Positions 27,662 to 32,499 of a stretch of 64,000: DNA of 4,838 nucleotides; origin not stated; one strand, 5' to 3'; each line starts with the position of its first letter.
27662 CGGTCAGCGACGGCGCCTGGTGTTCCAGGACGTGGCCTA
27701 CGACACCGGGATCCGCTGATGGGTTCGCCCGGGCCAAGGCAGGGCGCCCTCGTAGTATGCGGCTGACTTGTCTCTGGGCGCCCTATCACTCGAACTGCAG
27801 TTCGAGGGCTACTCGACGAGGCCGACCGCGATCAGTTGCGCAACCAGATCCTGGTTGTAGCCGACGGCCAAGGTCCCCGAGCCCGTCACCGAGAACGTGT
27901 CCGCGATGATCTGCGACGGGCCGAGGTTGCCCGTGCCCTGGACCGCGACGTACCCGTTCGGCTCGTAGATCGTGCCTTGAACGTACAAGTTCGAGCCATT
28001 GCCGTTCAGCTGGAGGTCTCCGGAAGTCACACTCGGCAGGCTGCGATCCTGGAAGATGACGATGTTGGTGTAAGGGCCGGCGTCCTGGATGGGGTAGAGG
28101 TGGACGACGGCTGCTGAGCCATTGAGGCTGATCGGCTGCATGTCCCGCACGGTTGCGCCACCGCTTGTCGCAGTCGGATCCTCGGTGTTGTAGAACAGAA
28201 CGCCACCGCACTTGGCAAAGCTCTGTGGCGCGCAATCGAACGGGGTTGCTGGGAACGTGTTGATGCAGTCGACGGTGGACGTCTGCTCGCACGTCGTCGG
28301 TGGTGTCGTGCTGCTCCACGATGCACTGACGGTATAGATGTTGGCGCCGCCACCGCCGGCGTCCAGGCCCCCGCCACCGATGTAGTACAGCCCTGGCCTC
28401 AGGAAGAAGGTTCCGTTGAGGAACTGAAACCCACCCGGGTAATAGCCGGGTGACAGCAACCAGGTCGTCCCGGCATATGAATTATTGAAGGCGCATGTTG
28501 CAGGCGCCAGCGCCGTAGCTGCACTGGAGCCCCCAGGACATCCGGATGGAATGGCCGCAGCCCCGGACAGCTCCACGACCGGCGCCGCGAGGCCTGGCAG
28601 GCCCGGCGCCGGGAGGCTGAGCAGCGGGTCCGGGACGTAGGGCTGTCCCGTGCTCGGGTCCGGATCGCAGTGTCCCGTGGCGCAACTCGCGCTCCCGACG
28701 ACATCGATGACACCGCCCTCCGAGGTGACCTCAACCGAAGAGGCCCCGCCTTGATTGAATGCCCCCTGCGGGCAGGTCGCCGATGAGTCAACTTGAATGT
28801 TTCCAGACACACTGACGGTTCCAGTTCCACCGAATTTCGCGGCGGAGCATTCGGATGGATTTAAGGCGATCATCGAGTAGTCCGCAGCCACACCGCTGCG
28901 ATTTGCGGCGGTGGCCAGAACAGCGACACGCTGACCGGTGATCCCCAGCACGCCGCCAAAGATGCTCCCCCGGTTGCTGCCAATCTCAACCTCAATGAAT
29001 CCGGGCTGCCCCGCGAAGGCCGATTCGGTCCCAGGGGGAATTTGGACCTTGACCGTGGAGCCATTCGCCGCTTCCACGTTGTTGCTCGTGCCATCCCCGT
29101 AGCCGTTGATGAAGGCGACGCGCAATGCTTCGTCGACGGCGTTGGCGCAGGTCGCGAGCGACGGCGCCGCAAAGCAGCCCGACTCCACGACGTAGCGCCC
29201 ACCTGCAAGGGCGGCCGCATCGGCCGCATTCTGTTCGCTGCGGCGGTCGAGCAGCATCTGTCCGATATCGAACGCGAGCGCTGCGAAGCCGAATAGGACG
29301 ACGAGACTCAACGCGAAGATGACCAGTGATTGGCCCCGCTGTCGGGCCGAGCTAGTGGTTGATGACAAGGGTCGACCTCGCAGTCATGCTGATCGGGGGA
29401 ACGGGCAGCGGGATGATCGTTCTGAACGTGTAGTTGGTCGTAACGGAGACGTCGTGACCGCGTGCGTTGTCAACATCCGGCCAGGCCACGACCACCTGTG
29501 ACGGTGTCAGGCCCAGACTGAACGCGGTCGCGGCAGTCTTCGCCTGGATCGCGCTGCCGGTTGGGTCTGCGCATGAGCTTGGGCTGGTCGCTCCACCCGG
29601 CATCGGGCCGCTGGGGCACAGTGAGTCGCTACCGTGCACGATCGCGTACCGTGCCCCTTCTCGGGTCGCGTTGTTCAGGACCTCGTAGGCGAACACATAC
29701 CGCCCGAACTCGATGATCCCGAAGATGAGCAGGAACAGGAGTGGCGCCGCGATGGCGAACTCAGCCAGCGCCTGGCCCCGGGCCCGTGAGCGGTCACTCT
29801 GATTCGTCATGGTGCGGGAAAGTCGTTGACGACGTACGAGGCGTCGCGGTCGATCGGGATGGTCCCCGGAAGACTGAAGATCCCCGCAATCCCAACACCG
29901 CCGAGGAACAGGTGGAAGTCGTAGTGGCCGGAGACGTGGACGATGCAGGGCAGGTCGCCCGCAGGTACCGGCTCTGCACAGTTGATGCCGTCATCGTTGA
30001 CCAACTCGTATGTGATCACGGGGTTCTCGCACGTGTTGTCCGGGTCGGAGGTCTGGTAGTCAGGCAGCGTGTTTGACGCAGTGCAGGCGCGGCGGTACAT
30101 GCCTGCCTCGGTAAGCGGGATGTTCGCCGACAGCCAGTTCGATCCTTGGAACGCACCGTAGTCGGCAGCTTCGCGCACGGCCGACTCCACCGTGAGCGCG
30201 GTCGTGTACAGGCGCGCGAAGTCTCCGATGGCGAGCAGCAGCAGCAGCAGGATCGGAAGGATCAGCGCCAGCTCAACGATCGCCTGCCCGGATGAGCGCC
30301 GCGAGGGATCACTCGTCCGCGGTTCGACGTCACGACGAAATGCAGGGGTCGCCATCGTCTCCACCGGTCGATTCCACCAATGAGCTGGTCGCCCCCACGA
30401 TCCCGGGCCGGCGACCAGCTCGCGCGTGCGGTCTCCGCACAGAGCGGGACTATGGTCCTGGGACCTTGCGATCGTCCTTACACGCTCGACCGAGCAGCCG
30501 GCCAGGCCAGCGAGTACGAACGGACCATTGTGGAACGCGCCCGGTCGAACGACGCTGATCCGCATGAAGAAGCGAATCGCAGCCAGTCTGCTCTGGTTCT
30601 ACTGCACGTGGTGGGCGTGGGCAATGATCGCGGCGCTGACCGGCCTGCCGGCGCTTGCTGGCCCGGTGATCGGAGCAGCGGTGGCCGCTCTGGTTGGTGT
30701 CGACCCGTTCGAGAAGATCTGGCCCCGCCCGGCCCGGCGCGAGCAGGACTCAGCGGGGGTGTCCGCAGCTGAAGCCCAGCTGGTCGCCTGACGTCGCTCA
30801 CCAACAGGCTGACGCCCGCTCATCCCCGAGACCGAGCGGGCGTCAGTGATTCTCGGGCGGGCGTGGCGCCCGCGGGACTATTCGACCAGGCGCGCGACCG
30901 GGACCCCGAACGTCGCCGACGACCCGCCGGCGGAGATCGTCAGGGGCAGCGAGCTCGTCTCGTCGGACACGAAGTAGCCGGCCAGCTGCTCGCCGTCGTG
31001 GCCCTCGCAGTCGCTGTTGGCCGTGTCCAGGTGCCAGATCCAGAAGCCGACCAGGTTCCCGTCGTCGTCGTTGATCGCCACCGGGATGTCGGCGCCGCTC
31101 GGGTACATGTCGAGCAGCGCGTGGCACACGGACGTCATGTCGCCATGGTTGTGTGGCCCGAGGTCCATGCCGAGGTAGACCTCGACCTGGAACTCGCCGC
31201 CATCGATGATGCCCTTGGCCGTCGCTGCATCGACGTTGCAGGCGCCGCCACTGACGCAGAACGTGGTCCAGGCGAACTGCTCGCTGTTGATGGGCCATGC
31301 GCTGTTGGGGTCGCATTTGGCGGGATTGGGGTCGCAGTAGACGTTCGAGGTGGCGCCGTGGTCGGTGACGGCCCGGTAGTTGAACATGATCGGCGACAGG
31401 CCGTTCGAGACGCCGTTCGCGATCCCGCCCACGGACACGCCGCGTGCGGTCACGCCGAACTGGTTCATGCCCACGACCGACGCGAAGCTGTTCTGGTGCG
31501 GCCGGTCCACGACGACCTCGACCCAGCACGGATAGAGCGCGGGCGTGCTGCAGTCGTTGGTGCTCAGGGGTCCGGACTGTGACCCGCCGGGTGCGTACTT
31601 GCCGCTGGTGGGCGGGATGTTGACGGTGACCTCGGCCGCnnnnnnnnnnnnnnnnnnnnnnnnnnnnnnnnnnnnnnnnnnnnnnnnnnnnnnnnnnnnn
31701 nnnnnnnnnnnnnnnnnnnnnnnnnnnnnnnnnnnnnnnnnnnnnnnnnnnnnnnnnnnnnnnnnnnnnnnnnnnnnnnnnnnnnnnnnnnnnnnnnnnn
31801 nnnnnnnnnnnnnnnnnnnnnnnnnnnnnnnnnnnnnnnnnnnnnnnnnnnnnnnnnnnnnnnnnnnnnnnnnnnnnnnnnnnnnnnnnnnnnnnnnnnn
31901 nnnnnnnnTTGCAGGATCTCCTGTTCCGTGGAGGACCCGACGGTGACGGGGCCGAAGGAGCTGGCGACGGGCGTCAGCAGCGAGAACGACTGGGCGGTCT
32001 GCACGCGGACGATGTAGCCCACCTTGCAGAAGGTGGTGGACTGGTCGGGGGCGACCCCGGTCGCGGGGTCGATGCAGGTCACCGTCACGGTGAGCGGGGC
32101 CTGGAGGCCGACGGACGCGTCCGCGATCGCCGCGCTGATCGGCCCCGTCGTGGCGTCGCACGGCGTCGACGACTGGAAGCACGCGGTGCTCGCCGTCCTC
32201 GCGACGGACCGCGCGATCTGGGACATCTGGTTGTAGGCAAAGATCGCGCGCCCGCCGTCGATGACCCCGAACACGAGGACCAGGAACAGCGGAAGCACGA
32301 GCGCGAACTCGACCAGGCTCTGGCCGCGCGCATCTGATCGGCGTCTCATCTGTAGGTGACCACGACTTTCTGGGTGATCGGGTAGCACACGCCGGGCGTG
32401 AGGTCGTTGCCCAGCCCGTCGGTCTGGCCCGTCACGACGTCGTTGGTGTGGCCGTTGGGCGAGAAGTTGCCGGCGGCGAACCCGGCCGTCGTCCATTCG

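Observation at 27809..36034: Orphan cluster of nine Tad pseudopilin-type genes organised as three TadE-TadE-TadG triplets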

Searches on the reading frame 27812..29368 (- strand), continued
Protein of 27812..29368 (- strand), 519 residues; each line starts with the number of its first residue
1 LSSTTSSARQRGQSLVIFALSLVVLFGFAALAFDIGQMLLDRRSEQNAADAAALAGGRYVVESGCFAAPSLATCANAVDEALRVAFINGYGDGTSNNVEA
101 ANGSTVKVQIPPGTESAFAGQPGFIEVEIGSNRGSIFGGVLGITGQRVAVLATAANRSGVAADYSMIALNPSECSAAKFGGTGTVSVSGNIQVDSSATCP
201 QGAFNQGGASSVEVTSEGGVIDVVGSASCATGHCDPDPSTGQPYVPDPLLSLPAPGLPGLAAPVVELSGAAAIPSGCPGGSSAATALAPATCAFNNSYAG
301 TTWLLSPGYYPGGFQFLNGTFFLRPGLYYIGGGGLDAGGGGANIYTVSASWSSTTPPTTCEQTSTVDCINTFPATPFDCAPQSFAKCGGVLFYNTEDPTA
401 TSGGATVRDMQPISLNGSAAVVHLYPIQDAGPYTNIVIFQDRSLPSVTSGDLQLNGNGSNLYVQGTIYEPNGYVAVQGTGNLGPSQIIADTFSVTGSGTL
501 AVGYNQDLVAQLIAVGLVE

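Call 64: find_encoding_contigs(protein=P0157, flank=10000, max_places=1)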
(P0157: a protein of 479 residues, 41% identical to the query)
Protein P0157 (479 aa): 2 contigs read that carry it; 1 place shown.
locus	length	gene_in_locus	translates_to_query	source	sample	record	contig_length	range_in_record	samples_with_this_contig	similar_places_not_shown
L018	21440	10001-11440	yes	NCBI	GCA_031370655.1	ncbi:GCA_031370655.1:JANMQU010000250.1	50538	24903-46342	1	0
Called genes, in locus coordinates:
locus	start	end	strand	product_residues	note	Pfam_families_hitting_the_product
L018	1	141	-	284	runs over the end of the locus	PF00941:FAD_binding_5, PF03450:CO_deh_flav_C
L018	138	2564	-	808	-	PF01315:Ald_Xan_dh_C, PF02738:MoCoBD_1, PF20256:MoCoBD_2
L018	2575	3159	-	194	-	PF00111:Fer2, PF01799:Fer2_2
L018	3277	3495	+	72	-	-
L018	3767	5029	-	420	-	PF00202:Aminotran_3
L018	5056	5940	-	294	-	-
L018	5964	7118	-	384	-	PF07719:TPR_2 (faint), PF13174:TPR_6 (faint), PF13424:TPR_12 (faint), PF13428:TPR_14 (faint), PF01694:Rhomboid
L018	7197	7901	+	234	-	PF02586:SRAP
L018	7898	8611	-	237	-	-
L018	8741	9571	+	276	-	-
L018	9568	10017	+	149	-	PF07811:TadE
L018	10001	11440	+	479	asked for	PF13400:Tad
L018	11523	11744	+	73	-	-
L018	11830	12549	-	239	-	-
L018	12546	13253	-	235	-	PF04542:Sigma70_r2, PF08281:Sigma70_r4_2, PF04545:Sigma70_r4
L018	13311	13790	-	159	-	-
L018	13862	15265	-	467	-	PF00675:Peptidase_M16, PF05193:Peptidase_M16_C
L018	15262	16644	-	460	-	PF00675:Peptidase_M16, PF05193:Peptidase_M16_C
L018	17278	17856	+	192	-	PF04234:CopC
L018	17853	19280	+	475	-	-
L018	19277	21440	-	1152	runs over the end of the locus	PF25596:CPSase_L_D1, PF02786:CPSase_L_D2, PF07478:Dala_Dala_lig_C (weak), PF02787:CPSase_L_D3, PF25596:CPSase_L_D1, PF02786:CPSase_L_D2, PF15632:ATPgrasp_Ter, PF02142:MGS, +2 more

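Call 65: find_encoding_contigs(protein=P0142, flank=10000, max_places=1)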
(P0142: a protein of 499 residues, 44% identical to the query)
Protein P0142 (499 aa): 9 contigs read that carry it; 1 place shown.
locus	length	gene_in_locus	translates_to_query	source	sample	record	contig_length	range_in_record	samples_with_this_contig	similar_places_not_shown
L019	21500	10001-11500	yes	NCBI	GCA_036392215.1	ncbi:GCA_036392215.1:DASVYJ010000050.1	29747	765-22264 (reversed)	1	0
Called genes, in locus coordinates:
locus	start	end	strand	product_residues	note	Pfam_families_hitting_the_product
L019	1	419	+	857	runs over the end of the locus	PF14742:GDE_N_bis, PF06202:GDE_C (faint), PF22422:MGH1-like_GH, PF01204:Trehalase (weak)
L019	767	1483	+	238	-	PF00072:Response_reg, PF00486:Trans_reg_C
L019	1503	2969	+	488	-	PF00672:HAMP, PF00512:HisKA, PF02518:HATPase_c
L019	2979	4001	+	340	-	PF00535:Glycos_transf_2 (weak)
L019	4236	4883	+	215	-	PF07638:Sigma70_ECF, PF04542:Sigma70_r2, PF08281:Sigma70_r4_2, PF04545:Sigma70_r4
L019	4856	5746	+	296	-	PF10099:RskA_C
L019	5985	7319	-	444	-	PF07719:TPR_2 (faint), PF01694:Rhomboid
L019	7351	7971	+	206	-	PF10083:DUF2321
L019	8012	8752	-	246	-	PF00294:PfkB (weak)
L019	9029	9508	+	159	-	PF07811:TadE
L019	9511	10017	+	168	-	PF07811:TadE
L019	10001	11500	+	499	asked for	PF13400:Tad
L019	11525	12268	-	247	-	-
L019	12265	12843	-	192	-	PF04542:Sigma70_r2, PF08281:Sigma70_r4_2, PF04545:Sigma70_r4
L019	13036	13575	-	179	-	-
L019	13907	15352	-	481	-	PF00675:Peptidase_M16, PF05193:Peptidase_M16_C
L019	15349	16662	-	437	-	PF00675:Peptidase_M16, PF05193:Peptidase_M16_C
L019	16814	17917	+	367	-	PF01022:HTH_5, PF12840:HTH_20, PF13412:HTH_24 (weak)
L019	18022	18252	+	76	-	-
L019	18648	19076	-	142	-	-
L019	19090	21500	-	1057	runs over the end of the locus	PF02786:CPSase_L_D2, PF07478:Dala_Dala_lig_C (faint), PF02787:CPSase_L_D3, PF25596:CPSase_L_D1, PF02655:ATP-grasp_3 (weak), PF02786:CPSase_L_D2, PF15632:ATPgrasp_Ter (weak), PF02142:MGS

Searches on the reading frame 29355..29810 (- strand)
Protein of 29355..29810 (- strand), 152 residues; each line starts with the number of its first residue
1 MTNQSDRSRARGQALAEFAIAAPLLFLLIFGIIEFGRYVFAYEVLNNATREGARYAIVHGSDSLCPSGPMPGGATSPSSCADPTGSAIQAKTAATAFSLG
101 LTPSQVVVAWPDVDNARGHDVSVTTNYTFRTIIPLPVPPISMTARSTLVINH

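Call 6: search_protein_families(library=pfam, max_evalue=0.1, proteins=[window:29355-29810:-])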
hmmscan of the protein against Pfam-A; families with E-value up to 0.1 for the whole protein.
window:29355-29810:- (152 aa): 1 family
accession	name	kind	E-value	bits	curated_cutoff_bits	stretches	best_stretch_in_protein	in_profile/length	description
PF07811.17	TadE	-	1.7e-18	66.9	22.9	1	12-54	1-43/43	TadE-like protein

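Call 7: find_encoding_contigs(protein=window:29355-29810:-, flank=10000, max_places=6)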
Protein window:29355-29810:- (152 aa): no gene with exactly this product is on record in the collection.

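Call 33: search_protein_families(library=ncbifam, max_evalue=0.01, proteins=[window:29355-29810:-])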
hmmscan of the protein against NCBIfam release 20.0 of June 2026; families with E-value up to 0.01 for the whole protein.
window:29355-29810:- (152 aa): 0 families

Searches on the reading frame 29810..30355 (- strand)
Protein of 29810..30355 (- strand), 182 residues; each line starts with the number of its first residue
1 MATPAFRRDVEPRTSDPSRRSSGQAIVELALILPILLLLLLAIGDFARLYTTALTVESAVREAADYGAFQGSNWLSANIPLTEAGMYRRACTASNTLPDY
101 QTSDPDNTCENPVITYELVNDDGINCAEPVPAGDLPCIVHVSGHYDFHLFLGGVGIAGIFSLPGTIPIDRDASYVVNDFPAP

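Call 6: search_protein_families(library=pfam, max_evalue=0.1, proteins=[window:29810-30355:-])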
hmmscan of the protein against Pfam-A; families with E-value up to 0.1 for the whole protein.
window:29810-30355:- (182 aa): 2 families
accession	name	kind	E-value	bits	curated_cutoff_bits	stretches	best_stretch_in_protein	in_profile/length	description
PF07811.17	TadE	-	5.5e-14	52.5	22.9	1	23-64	1-42/43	TadE-like protein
PF13400.11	Tad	-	0.083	13.7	22.3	0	23-52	1-29/47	Putative Flp pilus-assembly TadE/G-like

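Call 33: search_protein_families(library=ncbifam, max_evalue=0.01, proteins=[window:29810-30355:-])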
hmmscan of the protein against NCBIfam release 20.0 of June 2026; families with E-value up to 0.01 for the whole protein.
window:29810-30355:- (182 aa): 0 families

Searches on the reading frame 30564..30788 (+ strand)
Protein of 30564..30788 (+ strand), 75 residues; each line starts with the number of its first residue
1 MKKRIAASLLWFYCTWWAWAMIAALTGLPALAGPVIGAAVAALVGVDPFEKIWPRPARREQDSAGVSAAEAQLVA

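Call 33: search_protein_families(library=ncbifam, max_evalue=0.01, proteins=[window:30564-30788:+])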
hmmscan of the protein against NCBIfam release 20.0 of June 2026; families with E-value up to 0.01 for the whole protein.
seq(75 aa): 0 families

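Call 47: search_protein_families(library=pfam, max_evalue=1, proteins=[window:30564-30788:+])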
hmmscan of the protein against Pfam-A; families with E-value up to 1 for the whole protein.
seq(75 aa): 1 family
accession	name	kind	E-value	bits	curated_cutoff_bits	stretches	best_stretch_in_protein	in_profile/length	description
PF13488.11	Gly-zipper_Omp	-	0.75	10.2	25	0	21-45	12-35/46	Glycine zipper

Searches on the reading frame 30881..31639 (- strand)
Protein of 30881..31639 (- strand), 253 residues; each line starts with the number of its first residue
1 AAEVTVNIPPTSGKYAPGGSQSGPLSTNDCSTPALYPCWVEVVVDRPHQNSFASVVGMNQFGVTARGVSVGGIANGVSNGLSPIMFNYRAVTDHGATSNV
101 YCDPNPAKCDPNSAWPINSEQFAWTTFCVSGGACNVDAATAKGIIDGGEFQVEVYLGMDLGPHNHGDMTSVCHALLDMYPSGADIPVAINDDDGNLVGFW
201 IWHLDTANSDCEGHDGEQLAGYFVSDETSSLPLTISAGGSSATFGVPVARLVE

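Call 62: search_protein_representatives(protein=window:30881-31639:-)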
Query: 253 residues. Proteins with E-value up to 0.001 (for the whole library): 62; up to 1e-10: 33; up to 1e-30: 7. The best 62 are listed.
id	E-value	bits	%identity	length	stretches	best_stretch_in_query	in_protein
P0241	2.7e-72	259.9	66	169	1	85-253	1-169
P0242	3.1e-72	259.7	55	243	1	27-253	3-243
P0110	3.9e-71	256.1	55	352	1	1-253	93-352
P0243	1.6e-62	227.9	57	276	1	41-238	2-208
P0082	3.3e-62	226.8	89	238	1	1-112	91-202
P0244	2.9e-47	177.9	48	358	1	1-253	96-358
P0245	2.2e-45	171.7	81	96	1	158-253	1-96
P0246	7.4e-29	117.5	67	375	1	1-92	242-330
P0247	5.9e-25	104.7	52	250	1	119-220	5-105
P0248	1.3e-22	97.1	65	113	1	174-241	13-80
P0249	1.8e-22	96.6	38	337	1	33-253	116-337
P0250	2.0e-21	93.1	32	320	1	31-252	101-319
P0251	3.1e-19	86.0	46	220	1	28-118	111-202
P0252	3.9e-19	85.7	34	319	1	40-250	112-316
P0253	1.3e-17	80.6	34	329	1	39-252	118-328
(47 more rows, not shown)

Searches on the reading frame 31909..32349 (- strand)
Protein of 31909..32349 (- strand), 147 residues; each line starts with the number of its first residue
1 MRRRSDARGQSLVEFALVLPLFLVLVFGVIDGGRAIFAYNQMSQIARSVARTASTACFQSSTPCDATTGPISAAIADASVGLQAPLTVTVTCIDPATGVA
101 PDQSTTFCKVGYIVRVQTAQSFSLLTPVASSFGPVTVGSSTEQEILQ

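Call 6: search_protein_families(library=pfam, max_evalue=0.1, proteins=[window:31909-32349:-])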
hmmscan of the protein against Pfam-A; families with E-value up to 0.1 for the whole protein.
window:31909-32349:- (147 aa): 2 families
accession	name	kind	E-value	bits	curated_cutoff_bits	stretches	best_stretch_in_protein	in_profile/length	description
PF07811.17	TadE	-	3.4e-16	59.5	22.9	1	9-51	1-43/43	TadE-like protein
PF13400.11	Tad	-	0.0077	17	22.3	1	9-46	1-37/47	Putative Flp pilus-assembly TadE/G-like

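Call 33: search_protein_families(library=ncbifam, max_evalue=0.01, proteins=[window:31909-32349:-])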
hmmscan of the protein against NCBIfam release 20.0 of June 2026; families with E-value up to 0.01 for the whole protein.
window:31909-32349:- (147 aa): 0 families
